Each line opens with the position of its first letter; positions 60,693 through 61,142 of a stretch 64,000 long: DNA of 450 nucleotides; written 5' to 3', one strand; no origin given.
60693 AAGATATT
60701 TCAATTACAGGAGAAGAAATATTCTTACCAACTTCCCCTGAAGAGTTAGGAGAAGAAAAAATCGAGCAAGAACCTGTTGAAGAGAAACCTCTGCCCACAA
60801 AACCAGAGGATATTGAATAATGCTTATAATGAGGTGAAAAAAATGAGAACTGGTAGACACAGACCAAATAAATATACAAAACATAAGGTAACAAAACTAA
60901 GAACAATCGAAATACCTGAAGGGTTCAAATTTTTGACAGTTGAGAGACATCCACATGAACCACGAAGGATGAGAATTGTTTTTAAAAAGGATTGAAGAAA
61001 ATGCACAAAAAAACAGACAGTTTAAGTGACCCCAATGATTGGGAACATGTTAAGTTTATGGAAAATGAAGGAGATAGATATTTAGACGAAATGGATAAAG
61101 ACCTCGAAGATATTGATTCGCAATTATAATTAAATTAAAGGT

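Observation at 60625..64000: Array 3 of M(V)HKK-start genes (at least 12 members) behind two copies of the conserved promoter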

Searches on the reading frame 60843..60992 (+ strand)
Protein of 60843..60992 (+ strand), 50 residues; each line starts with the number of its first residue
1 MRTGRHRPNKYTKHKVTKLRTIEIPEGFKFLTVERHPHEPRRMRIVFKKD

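Call 87: search_protein_representatives(protein=window:60843-60992:+)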
Query: 50 residues. Proteins with E-value up to 0.001 (for the whole library): 2; up to 1e-10: 0; up to 1e-30: 0. The best 2 are listed.
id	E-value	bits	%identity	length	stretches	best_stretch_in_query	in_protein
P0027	4.2e-06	42.5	56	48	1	9-49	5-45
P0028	1.9e-05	40.5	35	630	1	20-42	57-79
